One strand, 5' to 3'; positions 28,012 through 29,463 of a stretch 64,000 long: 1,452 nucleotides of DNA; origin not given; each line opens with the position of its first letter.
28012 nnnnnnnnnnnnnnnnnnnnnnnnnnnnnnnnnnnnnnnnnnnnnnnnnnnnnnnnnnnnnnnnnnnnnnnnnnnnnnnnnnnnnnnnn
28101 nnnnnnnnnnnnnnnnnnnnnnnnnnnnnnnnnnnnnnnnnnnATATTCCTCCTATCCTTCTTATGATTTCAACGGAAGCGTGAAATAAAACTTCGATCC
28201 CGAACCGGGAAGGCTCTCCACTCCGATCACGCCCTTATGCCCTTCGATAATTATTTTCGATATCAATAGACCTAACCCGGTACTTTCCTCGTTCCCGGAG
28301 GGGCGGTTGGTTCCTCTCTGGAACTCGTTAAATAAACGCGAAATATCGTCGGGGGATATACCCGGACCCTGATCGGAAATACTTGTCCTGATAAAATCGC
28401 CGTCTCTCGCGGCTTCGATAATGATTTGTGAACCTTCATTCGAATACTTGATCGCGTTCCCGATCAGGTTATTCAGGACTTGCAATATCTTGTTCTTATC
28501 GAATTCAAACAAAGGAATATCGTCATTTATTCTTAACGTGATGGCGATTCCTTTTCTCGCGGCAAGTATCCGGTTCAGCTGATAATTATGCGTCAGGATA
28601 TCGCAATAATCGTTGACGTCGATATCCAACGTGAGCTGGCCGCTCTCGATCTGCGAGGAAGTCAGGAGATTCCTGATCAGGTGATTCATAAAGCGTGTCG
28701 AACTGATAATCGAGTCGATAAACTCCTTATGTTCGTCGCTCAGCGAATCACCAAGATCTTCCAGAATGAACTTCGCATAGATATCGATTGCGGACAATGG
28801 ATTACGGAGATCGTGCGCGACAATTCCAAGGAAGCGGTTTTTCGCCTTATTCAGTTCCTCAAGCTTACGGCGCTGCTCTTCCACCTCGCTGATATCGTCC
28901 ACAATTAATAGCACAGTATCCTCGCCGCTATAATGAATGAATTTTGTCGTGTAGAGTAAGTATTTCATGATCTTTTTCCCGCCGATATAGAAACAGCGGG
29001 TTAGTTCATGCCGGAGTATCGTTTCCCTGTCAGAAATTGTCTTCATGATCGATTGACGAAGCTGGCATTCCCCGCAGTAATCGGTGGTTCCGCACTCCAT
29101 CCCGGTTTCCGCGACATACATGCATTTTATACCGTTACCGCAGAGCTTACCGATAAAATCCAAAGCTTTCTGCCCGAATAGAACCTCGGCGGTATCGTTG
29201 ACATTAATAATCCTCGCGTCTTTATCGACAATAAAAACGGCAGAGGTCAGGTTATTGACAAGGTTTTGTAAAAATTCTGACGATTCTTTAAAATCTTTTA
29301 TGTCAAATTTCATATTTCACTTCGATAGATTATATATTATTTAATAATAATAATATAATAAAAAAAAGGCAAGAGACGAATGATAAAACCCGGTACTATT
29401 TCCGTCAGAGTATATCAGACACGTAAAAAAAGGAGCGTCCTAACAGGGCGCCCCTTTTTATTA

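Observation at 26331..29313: Orphan Cys-rich PAS histidine kinase co-oriented with three tandem bacteriohemerythrin paralogs and an HHE protein; one paralog has a ligand His to Gln change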

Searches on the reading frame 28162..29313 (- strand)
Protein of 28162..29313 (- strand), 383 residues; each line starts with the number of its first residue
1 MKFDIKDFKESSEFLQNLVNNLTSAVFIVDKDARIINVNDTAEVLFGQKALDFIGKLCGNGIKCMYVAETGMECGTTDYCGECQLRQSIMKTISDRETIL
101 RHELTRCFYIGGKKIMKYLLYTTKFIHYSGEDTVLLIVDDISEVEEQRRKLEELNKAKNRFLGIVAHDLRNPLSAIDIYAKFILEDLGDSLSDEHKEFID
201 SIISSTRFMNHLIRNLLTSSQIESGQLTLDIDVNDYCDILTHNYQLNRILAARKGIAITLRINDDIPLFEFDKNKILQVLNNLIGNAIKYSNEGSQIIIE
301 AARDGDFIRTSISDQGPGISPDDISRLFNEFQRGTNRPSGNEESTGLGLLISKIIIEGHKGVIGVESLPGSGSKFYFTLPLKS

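Call 3: search_protein_families(library=pfam, proteins=[window:28162-29313:-], max_evalue=0.01)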
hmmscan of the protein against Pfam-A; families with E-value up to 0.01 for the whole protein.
window:28162-29313:- (383 aa): 7 families
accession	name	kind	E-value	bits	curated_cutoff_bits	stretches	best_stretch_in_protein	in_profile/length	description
PF02518.31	HATPase_c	-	1.7e-25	90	26.4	1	272-382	2-110/111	Histidine kinase-, DNA gyrase B-, and HSP90-like ATPase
PF00512.31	HisKA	-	3.1e-16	59.6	26.9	1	157-225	1-66/66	His Kinase A (phospho-acceptor) domain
PF00989.32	PAS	-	3.5e-08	33.9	22.6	1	13-56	1-44/113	PAS fold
PF13188.13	PAS_8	-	1.1e-06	28.8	21.8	1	13-57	1-42/65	PAS domain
PF13426.13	PAS_9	-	5.8e-05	23.8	27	1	25-62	3-40/103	PAS domain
PF13581.12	HATPase_c_2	-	0.00024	21.5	27.4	1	271-353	27-106/127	Histidine kinase-like ATPase domain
PF08448.16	PAS_4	-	0.0085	16.7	23.1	0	20-57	2-39/110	PAS fold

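Call 4: search_protein_families(library=ncbifam, proteins=[window:28162-29313:-], max_evalue=0.01)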
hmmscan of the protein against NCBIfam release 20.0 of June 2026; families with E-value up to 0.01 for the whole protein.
window:28162-29313:- (383 aa): 79 families (the best 25 are shown)
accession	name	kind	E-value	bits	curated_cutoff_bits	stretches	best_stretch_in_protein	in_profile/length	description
NF046044.1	PnpS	equivalog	1.8e-52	178.7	400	1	6-380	48-390/390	two-component system histidine kinase PnpS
TIGR02966.1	phoR_proteo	equivalog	1.1e-47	162.7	334.2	1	120-378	84-332/333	phosphate regulon sensor histidine kinase PhoR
NF033092.0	HK_WalK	equivalog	4.7e-44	151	725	1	143-381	361-594/594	cell wall metabolism sensor histidine kinase WalK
NF006800.0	PRK09303.1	equivalog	3.9e-41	141.3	342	1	132-381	125-377/383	histidine kinase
NF038297.2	hybrid_HK_HrmK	equivalog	2.3e-40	138.8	725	1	142-382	219-458/607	hybrid histidine kinase/response regulator HrmK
NF008468.0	PRK11360.1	equivalog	8.7e-40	136.7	646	1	9-382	264-609/616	two-component system sensor histidine kinase AtoS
TIGR02956.1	TMAO_torS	equivalog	8.2e-39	133.4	676.5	1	145-382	451-683/967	TMAO reductase system sensor histidine kinase/response regulator TorS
NF047874.1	MASE3_PAS_HK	subfamily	1.9e-38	132.7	560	1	7-382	259-626/655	MASE3 domain-containing sensor histidine kinase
NF045911.1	TCSHisKinNblS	equivalog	7.8e-38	130.2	1000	1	10-381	263-620/621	two-component system sensor histidine kinase NblS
NF040691.1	MtrAB_MtrB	equivalog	3.4e-35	122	450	1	143-382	256-493/507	MtrAB system histidine kinase MtrB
NF011874.0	PRK15347.1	equivalog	5.4e-34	117.4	852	1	143-382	383-615/921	two component system sensor kinase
NF041832.1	near_NosP_CTERM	subfamily_domain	1.8e-33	116.2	400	1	153-382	2-226/370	NahK/ErcS family hybrid sensor histidine kinase/response regulator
NF041880.1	EPS_EpsF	equivalog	1e-32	113.3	900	1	141-380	254-492/492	response regulator EpsF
NF033091.0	HK_VanS_ACDEFG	equivalog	1.4e-32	113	400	1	144-367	60-281/293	vancomycin resistance histidine kinase VanS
NF045595.1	HK_scytonemin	equivalog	1.4e-32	112.9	865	1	145-381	402-635/637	scytonemin biosynthesis sensor histidine kinase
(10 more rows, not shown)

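Call 9: find_homologous_proteins(query=window:28162-29313:-)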
Query window:28162-29313:- (383 aa): 5972 proteins with E <= 0.001 among 8000 candidates; the best 120 are listed.
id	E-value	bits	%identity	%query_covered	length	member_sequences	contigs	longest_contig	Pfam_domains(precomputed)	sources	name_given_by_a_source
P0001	5.6e-250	846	100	100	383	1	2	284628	PF13188.14,PF02518.32,PF00512.32,PF00989.32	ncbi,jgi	jgi:nitrogen fixation/metabolism regulation signal transduction histidine kinase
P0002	2.0e-194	664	78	100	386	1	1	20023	PF13188.14,PF02518.32,PF00512.32,PF00989.32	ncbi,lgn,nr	ncbi:MAG: PAS domain-containing protein [Brevinematales bacterium]|nr:PAS domain-containing protein 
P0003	2.9e-189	647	76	99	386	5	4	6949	PF13188.14,PF02518.32,PF00512.32,PF00989.32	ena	-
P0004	8.9e-149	514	61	99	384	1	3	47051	PF02518.32,PF00512.32,PF00989.32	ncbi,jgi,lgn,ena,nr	ncbi:MAG: hypothetical protein A2Y33_00810 [Spirochaetes bacterium GWF1_51_8]|nr:MAG: hypothetical p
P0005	6.2e-109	382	48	99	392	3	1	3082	PF13581.13,PF02518.32,PF00512.32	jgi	-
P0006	2.0e-106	374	47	100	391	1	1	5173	PF02518.32,PF00512.32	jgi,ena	-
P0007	4.4e-104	367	46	99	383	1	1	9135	PF02518.32,PF00512.32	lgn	-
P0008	1.7e-103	365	46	98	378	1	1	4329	PF02518.32,PF00512.32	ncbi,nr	ncbi:MAG: ATP-binding protein [Candidatus Sumerlaeia bacterium]|nr:ATP-binding protein [Candidatus S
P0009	2.5e-103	364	46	100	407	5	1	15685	PF02518.32,PF00512.32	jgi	-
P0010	1.7e-102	361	45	99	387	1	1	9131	PF02518.32,PF00512.32,PF00989.32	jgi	jgi:signal transduction histidine kinase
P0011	3.3e-101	357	46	99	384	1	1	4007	PF02518.32,PF00512.32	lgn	-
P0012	1.5e-97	345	45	99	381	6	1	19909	PF02518.32,PF00512.32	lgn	-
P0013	6.0e-97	343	45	99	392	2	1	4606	PF13581.13,PF02518.32,PF00512.32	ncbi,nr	ncbi:MAG: HAMP domain-containing histidine kinase [Candidatus Brocadiae bacterium]|nr:HAMP domain-co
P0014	4.4e-94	334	44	99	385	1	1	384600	PF02518.32,PF00512.32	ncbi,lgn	-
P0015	6.7e-90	320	43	100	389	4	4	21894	PF02518.32,PF00512.32,PF13589.13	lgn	-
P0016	8.1e-90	320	42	99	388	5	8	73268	PF02518.32,PF00512.32,PF13589.13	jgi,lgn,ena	-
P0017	4.4e-89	317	39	99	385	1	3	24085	PF13188.14,PF02518.32,PF00512.32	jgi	-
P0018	8.2e-89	316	43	99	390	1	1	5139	PF02518.32,PF00512.32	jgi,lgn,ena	-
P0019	2.7e-88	315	42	99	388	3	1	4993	PF02518.32,PF00512.32,PF13589.13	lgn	-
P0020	3.3e-88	314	43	100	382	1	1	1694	PF02518.32,PF00512.32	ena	-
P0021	7.1e-88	313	44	99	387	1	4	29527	PF13426.14,PF13188.14,PF02518.32,PF00512.32,PF14501.13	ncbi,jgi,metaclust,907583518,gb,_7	metaclust:\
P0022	7.2e-88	313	43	99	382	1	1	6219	PF02518.32,PF00512.32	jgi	jgi:signal transduction histidine kinase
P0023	4.3e-87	311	43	99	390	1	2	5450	PF02518.32,PF00512.32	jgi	-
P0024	8.0e-87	310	41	99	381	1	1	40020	PF02518.32,PF00512.32,PF00989.32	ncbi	-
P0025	1.1e-86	309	41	99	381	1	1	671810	PF13188.14,PF02518.32,PF00512.32,PF00989.32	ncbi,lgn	-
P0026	6.3e-86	307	41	99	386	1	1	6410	PF02518.32,PF00512.32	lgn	-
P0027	1.8e-85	305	43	94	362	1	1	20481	PF02518.32,PF00512.32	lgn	-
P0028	3.7e-83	298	41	99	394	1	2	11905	PF13188.14,PF13581.13,PF02518.32,PF00512.32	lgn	-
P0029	1.0e-82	296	41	97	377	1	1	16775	PF02518.32,PF00512.32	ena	-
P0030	1.3e-82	296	43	99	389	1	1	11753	PF13188.14,PF13581.13,PF02518.32,PF00512.32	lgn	-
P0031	2.2e-81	292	41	99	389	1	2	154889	PF13581.13,PF02518.32,PF00512.32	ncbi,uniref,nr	ncbi:hypothetical protein GQR60_16535 [Labilibaculum sp. A4]|uniref:sensor histidine kinase n=1 Tax=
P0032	3.2e-81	291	41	99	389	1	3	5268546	PF13581.13,PF02518.32,PF00512.32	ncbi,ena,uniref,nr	ncbi:sensor histidine kinase [Labilibaculum euxinus]|uniref:histidine kinase n=1 Tax=Labilibaculum e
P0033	3.3e-81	291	41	98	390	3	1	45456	PF13188.14,PF02518.32,PF00512.32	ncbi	-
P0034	9.1e-81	290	41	99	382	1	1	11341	PF13188.14,PF02518.32,PF00512.32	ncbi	-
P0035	9.3e-81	290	41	99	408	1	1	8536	PF02518.32,PF00512.32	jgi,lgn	jgi:signal transduction histidine kinase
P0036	3.7e-80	288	41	99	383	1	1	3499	PF02518.32,PF00512.32,PF06542.17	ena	-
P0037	5.3e-80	287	39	99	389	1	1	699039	PF13188.14,PF02518.32,PF00512.32,PF00989.32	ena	-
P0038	7.8e-79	283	37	99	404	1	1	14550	PF02518.32,PF00512.32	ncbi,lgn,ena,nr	ncbi:MAG: PAS domain-containing sensor histidine kinase [Caldisericia bacterium]|nr:PAS domain-conta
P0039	1.3e-76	276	40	99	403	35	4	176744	PF13426.14,PF02518.32,PF00512.32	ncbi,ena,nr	ncbi:MAG TPA: ATP-binding protein [Spirochaetota bacterium]|nr:ATP-binding protein [Spirochaetota ba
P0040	6.7e-76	274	40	97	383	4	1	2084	PF02518.32,PF00512.32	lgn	-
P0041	9.3e-76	273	39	99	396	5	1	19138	PF02518.32,PF00512.32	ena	-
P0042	1.7e-75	272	40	99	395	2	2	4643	PF02518.32,PF00512.32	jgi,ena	-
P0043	8.1e-73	264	37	100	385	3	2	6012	PF13426.14,PF13188.14,PF13581.13,PF02518.32,PF00512.32,PF00989.32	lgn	-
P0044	1.3e-72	263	40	100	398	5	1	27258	PF13188.14,PF02518.32,PF00512.32,PF14501.13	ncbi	ncbi:MAG: ATP-binding protein [Bacteroidota bacterium]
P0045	3.8e-69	252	39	98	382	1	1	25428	PF02518.32,PF00512.32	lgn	-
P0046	5.9e-66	241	46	68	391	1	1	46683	PF02518.32,PF00512.32,PF00072.31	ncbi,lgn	-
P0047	2.1e-65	239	35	98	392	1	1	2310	PF13188.14,PF02518.32,PF00512.32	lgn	-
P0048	4.6e-65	238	46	67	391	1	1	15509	PF02518.32,PF00512.32,PF00072.31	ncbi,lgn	ncbi:MAG: hybrid sensor histidine kinase/response regulator [Candidatus Eremiobacterota bacterium]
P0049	8.9e-65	237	47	67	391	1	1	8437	PF02518.32,PF00512.32,PF00072.31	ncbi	ncbi:MAG: hybrid sensor histidine kinase/response regulator [Candidatus Eremiobacterota bacterium]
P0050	1.3e-64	237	47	68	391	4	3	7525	PF02518.32,PF00512.32,PF00072.31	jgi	-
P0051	2.4e-64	236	45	67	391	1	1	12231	PF02518.32,PF00512.32,PF00072.31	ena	-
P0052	2.5e-64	236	47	67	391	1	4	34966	PF02518.32,PF00512.32,PF00072.31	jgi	-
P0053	2.5e-64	236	47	67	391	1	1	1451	PF02518.32,PF00512.32,PF00072.31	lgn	-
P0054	5.0e-64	235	47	66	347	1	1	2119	PF13426.14,PF13581.13,PF02518.32,PF00512.32,PF14501.13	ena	-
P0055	8.2e-64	234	47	66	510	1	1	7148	PF08447.19,PF13426.14,PF13581.13,PF08448.17,PF02518.32,PF00512.32,PF00989.32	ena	-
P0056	1.5e-63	233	47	66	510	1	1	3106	PF08447.19,PF13426.14,PF13581.13,PF08448.17,PF02518.32,PF00512.32,PF00989.32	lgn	-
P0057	2.3e-63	233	39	98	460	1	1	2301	PF08447.19,PF13426.14,PF13581.13,PF08448.17,PF02518.32,PF00512.32,PF00989.32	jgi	jgi:PAS domain S-box-containing protein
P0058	2.4e-63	232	46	67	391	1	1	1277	PF02518.32,PF00512.32,PF00072.31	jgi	-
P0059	2.5e-63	232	44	67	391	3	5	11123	PF02518.32,PF00512.32,PF00072.31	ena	-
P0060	5.2e-63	231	38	98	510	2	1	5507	PF08447.19,PF13426.14,PF13581.13,PF08448.17,PF02518.32,PF00512.32,PF00989.32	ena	-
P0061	1.5e-62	230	48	66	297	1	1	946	PF02518.32,PF00512.32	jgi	jgi:signal transduction histidine kinase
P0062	1.9e-62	230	48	65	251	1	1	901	PF02518.32,PF00512.32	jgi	jgi:signal transduction histidine kinase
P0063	2.8e-62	229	45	66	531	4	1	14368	PF08447.19,PF13426.14,PF13188.14,PF13581.13,PF08448.17,PF02518.32,PF00512.32,PF00989.32,PF14501.13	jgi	jgi:PAS domain S-box-containing protein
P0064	5.5e-62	228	37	98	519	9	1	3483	PF08447.19,PF13426.14,PF13581.13,PF08448.17,PF02518.32,PF00512.32,PF00989.32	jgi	-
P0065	1.0e-61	227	37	98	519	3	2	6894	PF08447.19,PF13426.14,PF13581.13,PF08448.17,PF02518.32,PF00512.32,PF00989.32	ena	-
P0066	1.2e-61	227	46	67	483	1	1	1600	PF08447.19,PF13426.14,PF13581.13,PF08448.17,PF02518.32,PF00512.32,PF00989.32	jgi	jgi:PAS domain S-box-containing protein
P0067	1.9e-61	226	47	67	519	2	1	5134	PF08447.19,PF13426.14,PF13581.13,PF08448.17,PF02518.32,PF00512.32,PF00989.32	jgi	jgi:PAS domain S-box-containing protein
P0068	2.1e-61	226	47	62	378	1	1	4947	PF02518.32,PF00512.32,PF00072.31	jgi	-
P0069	2.1e-61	226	46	66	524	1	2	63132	PF08447.19,PF13426.14,PF13581.13,PF08448.17,PF02518.32,PF00512.32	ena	-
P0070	2.2e-61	226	46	62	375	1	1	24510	PF02518.32,PF00512.32,PF00072.31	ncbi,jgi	-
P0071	2.5e-61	226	46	66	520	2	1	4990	PF08447.19,PF13426.14,PF13188.14,PF13581.13,PF08448.17,PF02518.32,PF00512.32,PF00989.32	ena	-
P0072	2.5e-61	226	45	59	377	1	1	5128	PF02518.32,PF00512.32,PF00072.31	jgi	-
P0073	4.4e-61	225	38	98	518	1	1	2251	PF08447.19,PF13426.14,PF13188.14,PF13581.13,PF08448.17,PF02518.32,PF00512.32,PF00989.32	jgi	jgi:two-component system, cell cycle sensor histidine kinase PleC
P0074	7.0e-61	224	46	66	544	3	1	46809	PF08447.19,PF13426.14,PF13581.13,PF08448.17,PF02518.32,PF00512.32,PF00989.32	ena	-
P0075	8.5e-61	224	50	61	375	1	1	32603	PF00672.31,PF02518.32,PF00512.32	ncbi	-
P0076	1.5e-60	223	46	66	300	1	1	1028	PF13581.13,PF02518.32,PF00512.32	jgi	jgi:signal transduction histidine kinase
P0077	3.2e-60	222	45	63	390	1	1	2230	PF02518.32,PF00512.32,PF00072.31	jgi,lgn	-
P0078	8.4e-60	221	45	66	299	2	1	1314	PF02518.32,PF00512.32,PF14501.13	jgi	jgi:signal transduction histidine kinase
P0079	1.1e-59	220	46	63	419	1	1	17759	PF02518.32,PF00512.32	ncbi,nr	ncbi:MAG TPA: HAMP domain-containing sensor histidine kinase [Thermoanaerobaculia bacterium]|nr:HAMP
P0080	1.4e-59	220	37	98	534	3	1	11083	PF08447.19,PF13426.14,PF13581.13,PF08448.17,PF02518.32,PF00512.32,PF00989.32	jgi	jgi:two-component system cell cycle sensor histidine kinase PleC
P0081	2.8e-59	219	36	98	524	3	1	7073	PF08447.19,PF13426.14,PF13581.13,PF08448.17,PF02518.32,PF00512.32,PF00989.32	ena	-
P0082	4.8e-59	218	44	66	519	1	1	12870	PF08447.19,PF13426.14,PF13188.14,PF13581.13,PF08448.17,PF02518.32,PF00512.32,PF00989.32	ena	-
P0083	6.9e-59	218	35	98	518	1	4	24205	PF08447.19,PF13426.14,PF13188.14,PF13581.13,PF08448.17,PF02518.32,PF00512.32,PF00989.32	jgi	jgi:PAS domain S-box-containing protein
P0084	7.6e-59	218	43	69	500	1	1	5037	PF13426.14,PF02518.32,PF00512.32,PF00989.32,PF00072.31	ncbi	-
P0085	4.4e-58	215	47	61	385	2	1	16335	PF02518.32,PF00512.32,PF00072.31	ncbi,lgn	ncbi:MAG: hybrid sensor histidine kinase/response regulator [Candidatus Eremiobacterota bacterium]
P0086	6.7e-58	215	47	63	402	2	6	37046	PF13581.13,PF02518.32,PF00512.32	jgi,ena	-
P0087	6.9e-58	215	48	63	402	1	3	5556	PF13581.13,PF02518.32,PF00512.32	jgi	jgi:signal transduction histidine kinase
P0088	9.0e-58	214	34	98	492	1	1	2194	PF08447.19,PF13426.14,PF08448.17,PF02518.32,PF00512.32,PF14501.13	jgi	jgi:PAS domain S-box-containing protein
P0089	1.0e-57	214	34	98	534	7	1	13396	PF08447.19,PF13426.14,PF08448.17,PF02518.32,PF00512.32,PF00989.32,PF14501.13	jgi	jgi:PAS domain S-box-containing protein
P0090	1.2e-57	214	45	63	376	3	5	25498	PF02518.32,PF00512.32,PF00072.31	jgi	-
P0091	1.8e-57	213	48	63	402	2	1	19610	PF13581.13,PF02518.32,PF00512.32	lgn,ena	-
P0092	4.0e-57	212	47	62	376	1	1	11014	PF02518.32,PF00512.32,PF00072.31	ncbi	ncbi:MAG: hybrid sensor histidine kinase/response regulator [Candidatus Eremiobacterota bacterium]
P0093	5.6e-57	212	47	63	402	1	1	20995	PF13581.13,PF02518.32,PF00512.32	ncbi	-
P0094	1.2e-56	210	47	60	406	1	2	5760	PF13581.13,PF02518.32,PF00512.32,PF00072.31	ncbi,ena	-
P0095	1.4e-56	210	46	63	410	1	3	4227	PF13581.13,PF02518.32,PF00512.32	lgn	-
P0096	1.7e-56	210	45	63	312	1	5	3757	PF13581.13,PF02518.32,PF00512.32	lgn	-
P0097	2.4e-56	209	44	63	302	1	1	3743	PF02518.32,PF00512.32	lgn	-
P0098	4.8e-56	208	46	64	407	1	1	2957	PF02518.32,PF00512.32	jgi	jgi:signal transduction histidine kinase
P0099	7.4e-56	208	47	62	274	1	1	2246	PF13581.13,PF02518.32,PF00512.32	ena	-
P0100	8.5e-56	208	45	65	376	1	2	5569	PF02518.32,PF00512.32,PF00072.31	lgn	-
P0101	1.1e-55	207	44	63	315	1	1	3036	PF02518.32,PF00512.32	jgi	jgi:signal transduction histidine kinase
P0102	1.3e-55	207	45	62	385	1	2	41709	PF02518.32,PF00512.32,PF00072.31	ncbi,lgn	-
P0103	1.6e-55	207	45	62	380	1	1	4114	PF02518.32,PF00512.32,PF00072.31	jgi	jgi:signal transduction histidine kinase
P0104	3.6e-55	206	38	89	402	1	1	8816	PF13581.13,PF02518.32,PF00512.32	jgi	-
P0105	4.6e-55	205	44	63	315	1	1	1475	PF02518.32,PF00512.32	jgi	jgi:signal transduction histidine kinase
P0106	5.0e-55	205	44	63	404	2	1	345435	PF02518.32,PF00512.32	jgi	-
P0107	7.3e-55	205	37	87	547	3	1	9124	PF13581.13,PF02518.32,PF00512.32,PF00072.31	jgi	jgi:signal transduction histidine kinase/CheY-like chemotaxis protein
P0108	1.8e-54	203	45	62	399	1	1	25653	PF02518.32,PF00512.32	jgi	-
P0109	1.8e-54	203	45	64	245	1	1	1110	PF02518.32,PF00512.32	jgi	jgi:signal transduction histidine kinase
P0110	3.4e-54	202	47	60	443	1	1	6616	PF02518.32,PF00512.32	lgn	-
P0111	3.7e-54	202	44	61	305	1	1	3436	PF13581.13,PF02518.32,PF00512.32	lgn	-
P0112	4.9e-54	202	44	62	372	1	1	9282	PF13581.13,PF02518.32,PF00512.32,PF13589.13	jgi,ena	-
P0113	5.3e-54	202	47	63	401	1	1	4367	PF02518.32,PF00512.32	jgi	jgi:signal transduction histidine kinase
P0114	1.5e-53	200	46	63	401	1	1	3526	PF02518.32,PF00512.32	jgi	-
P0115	2.4e-53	200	45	64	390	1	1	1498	PF13581.13,PF02518.32,PF00512.32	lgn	-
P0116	3.2e-53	199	44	64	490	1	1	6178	PF02518.32,PF00512.32,PF00072.31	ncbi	-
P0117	3.3e-53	199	43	63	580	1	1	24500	PF02518.32,PF00512.32,PF00072.31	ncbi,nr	ncbi:MAG: response regulator [Bacteroidales bacterium]|nr:response regulator [Bacteroidales bacteriu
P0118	5.0e-53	199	44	65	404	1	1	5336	PF13581.13,PF02518.32,PF00512.32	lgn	-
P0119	5.2e-53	198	45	63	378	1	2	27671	PF02518.32,PF00512.32,PF23198.2,PF00072.31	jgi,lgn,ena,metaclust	metaclust:\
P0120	6.7e-53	198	43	63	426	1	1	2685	PF02518.32,PF00512.32,PF00072.31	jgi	jgi:signal transduction histidine kinase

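Call 10: find_encoding_contigs(protein=window:28162-29313:-, flank=10000, max_places=6)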
Protein window:28162-29313:- (383 aa): 1 contig read that carries it; 1 place shown.
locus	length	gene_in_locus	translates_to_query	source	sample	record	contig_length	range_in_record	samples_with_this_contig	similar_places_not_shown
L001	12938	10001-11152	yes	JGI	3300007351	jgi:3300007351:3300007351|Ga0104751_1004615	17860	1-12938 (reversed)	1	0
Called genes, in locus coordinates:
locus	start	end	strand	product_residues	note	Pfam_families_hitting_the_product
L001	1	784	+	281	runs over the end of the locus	PF00731:AIRC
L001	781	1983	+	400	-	PF01969:Ni_insertion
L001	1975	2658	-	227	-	PF02586:SRAP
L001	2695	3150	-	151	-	-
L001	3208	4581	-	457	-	-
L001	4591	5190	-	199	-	PF07638:Sigma70_ECF (weak), PF04542:Sigma70_r2, PF08281:Sigma70_r4_2, PF04545:Sigma70_r4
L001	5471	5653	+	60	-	PF00037:Fer4 (faint), PF13459:Fer4_15, PF13370:Fer4_13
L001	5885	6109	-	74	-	-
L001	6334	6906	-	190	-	PF05628:Borrelia_P13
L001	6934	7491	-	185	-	-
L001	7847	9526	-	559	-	PF12450:vWF_A, PF00092:VWA, PF13519:VWA_2, PF13768:VWA_3, PF12034:YfbK_C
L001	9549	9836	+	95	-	PF13484:Fer4_16 (faint), PF00037:Fer4 (weak), PF13237:Fer4_10 (weak), PF12838:Fer4_7, PF13187:Fer4_9 (weak), PF12797:Fer4_2 (weak), PF00037:Fer4, PF12837:Fer4_6, +6 more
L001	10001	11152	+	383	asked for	PF00989:PAS, PF13188:PAS_8 (weak), PF00512:HisKA, PF02518:HATPase_c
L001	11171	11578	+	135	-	PF01814:Hemerythrin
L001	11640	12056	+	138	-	PF01814:Hemerythrin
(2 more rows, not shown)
